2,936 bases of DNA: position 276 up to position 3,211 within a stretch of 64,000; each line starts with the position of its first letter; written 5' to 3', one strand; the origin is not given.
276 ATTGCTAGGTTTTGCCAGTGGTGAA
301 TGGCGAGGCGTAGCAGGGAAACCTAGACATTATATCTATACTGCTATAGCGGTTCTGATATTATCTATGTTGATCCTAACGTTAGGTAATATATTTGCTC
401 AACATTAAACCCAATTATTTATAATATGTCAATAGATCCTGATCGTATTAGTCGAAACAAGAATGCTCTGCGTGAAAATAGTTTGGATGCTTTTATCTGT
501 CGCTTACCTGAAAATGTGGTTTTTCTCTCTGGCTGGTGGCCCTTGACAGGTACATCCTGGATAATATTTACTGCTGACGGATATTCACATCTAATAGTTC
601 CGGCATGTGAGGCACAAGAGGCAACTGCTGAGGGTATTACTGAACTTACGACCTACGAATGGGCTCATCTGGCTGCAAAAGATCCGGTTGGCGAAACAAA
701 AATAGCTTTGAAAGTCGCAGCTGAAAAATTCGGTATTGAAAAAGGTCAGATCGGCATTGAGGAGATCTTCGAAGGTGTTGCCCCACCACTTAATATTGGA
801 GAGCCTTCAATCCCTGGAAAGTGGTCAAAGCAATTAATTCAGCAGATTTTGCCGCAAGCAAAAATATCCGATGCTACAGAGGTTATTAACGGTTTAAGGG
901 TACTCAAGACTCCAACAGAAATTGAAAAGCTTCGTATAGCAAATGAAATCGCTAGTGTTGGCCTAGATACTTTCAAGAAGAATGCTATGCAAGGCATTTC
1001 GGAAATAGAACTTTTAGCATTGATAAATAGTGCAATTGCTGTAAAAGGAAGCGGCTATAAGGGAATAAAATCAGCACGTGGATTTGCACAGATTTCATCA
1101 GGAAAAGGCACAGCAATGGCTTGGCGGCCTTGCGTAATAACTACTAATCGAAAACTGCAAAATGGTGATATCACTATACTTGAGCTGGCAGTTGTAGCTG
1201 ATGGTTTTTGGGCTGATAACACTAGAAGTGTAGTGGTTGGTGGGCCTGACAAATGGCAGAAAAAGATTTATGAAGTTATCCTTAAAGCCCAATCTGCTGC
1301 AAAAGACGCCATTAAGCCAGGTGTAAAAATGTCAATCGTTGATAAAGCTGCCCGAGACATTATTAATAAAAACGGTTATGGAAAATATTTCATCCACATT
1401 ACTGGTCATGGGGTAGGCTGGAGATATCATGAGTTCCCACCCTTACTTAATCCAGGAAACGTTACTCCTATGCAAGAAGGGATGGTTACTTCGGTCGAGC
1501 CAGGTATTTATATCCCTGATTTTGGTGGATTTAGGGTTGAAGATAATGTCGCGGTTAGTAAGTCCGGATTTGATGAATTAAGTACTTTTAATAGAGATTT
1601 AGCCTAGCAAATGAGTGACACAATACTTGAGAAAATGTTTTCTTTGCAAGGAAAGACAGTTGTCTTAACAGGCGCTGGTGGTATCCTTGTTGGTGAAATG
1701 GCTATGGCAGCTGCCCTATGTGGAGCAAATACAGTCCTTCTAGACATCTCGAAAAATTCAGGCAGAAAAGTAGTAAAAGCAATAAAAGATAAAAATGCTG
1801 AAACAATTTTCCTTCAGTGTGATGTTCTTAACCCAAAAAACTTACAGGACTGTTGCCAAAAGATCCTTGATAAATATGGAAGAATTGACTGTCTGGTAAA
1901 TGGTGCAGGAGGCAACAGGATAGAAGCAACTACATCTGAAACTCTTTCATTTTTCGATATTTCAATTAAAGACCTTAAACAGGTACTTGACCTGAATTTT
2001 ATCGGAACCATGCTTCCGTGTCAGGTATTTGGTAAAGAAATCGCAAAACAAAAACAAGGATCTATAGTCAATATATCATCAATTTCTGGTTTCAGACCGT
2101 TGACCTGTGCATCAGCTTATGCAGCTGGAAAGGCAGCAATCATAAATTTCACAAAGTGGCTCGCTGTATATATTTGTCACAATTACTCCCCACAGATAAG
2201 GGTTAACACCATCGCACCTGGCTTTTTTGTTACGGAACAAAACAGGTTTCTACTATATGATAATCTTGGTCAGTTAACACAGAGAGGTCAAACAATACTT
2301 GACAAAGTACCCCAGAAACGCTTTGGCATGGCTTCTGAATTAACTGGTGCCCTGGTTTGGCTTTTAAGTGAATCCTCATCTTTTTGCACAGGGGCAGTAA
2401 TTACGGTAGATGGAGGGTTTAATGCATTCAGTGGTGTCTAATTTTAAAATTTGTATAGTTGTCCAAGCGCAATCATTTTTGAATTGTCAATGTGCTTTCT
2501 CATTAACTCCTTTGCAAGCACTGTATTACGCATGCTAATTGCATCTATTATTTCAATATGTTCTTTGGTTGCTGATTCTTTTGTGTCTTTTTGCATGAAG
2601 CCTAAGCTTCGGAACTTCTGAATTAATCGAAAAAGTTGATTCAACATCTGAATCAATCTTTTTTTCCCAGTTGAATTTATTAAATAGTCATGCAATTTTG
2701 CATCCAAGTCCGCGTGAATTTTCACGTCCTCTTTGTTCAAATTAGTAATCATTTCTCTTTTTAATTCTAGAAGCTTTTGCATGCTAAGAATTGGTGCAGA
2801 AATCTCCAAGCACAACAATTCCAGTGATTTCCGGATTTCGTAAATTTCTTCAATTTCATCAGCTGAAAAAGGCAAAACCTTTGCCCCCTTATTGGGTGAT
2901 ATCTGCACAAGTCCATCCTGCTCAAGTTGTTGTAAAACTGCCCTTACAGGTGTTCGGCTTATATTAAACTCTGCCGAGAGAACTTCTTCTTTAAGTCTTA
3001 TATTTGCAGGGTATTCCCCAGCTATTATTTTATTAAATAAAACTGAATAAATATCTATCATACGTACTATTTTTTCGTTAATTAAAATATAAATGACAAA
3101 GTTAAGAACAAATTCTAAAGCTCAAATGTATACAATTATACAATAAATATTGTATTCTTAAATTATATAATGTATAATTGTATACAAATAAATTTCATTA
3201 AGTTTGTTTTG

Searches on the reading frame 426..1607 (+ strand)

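Call 19: search_protein_families(library=pfam, proteins=[window:426-1607:+], max_evalue=0.1)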
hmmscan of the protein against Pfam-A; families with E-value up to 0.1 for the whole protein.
window:426-1607:+ (393 aa): 2 families
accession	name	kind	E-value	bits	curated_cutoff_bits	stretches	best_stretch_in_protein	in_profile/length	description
PF00557.29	Peptidase_M24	-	4.4e-49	167.5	23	1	167-378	1-207/208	Metallopeptidase family M24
PF01321.24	Creatinase_N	-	3e-09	37.9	22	1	7-159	1-127/128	Creatinase/Prolidase N-terminal domain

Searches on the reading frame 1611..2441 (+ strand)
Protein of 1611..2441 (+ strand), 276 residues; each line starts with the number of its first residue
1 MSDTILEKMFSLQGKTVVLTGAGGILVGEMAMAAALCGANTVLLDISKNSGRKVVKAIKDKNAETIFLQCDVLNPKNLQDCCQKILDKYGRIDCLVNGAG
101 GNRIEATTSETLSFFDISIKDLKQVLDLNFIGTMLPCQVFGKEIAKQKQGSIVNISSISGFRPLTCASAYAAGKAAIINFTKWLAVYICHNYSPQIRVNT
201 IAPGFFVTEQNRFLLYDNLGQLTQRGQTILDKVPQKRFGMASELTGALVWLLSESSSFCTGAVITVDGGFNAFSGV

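Call 19: search_protein_families(library=pfam, proteins=[window:1611-2441:+], max_evalue=0.1)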
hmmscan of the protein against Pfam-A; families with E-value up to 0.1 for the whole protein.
window:1611-2441:+ (276 aa): 3 families
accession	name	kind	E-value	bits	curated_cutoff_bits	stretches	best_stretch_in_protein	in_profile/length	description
PF13561.12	adh_short_C2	-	1.7e-42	146.1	27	1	30-271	12-236/236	Enoyl-(Acyl carrier protein) reductase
PF00106.31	adh_short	-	6.8e-41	140.3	26.6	1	15-211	1-187/195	short chain dehydrogenase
PF08659.16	KR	-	1.4e-05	25.5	22.6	1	16-177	2-156/180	KR domain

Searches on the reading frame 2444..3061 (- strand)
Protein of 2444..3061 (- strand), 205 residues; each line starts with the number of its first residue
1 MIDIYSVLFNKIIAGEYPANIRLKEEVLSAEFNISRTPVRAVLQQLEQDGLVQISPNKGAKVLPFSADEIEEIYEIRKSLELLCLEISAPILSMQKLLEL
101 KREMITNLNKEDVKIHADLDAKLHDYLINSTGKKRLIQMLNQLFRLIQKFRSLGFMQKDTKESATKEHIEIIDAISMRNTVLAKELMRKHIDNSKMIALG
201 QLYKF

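Call 19: search_protein_families(library=pfam, proteins=[window:2444-3061:-], max_evalue=0.1)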
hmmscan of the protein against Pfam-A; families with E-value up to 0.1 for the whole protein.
window:2444-3061:- (205 aa): 15 families
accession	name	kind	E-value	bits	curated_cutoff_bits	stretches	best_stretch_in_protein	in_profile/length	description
PF07729.17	FCD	-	3.9e-19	69.7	24.3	1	72-192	1-124/125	FCD domain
PF00392.27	GntR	-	3e-14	52.8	27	1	4-62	5-64/64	Bacterial regulatory proteins, gntR family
PF01978.25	TrmB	-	0.0018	18.5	25.6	1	26-58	26-58/68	Sugar-specific transcriptional regulator TrmB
PF07840.17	FadR_C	-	0.0023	18.3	23.6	1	68-196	53-150/164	FadR C-terminal domain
PF13412.12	HTH_24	-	0.0026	17.7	21.9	1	28-53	23-48/48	Winged helix-turn-helix DNA-binding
PF13545.12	HTH_Crp_2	-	0.006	17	27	1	20-53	20-53/70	Crp-like helix-turn-helix domain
PF02002.24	TFIIE_alpha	-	0.0064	16.8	22.9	1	22-56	27-61/105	TFIIE alpha subunit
PF01325.25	Fe_dep_repress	-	0.011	16.3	26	1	26-60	26-60/60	Iron dependent repressor, N-terminal DNA binding domain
PF05844.17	YopD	-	0.04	13.4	25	1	137-165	76-104/297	YopD protein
PF02082.26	Rrf2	-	0.043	14.4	30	1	25-70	26-72/132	Iron-dependent Transcriptional regulator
PF21267.3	UBAP-1_UBA2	-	0.045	14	27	0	145-162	3-20/39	Ubiquitin-associated protein 1, UBA2 domain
PF08279.18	HTH_11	-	0.048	14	25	0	28-58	21-52/55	HTH domain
PF22560.2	GMT-wHTH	-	0.068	14.1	27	0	34-59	57-82/82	GMT-like wHTH domain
PF13972.11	TetR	-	0.079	13.2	25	0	137-162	63-88/144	Bacterial transcriptional repressor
PF08066.17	PMC2NT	-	0.089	13.8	23.3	0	107-175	9-78/91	PMC2NT (NUC016) domain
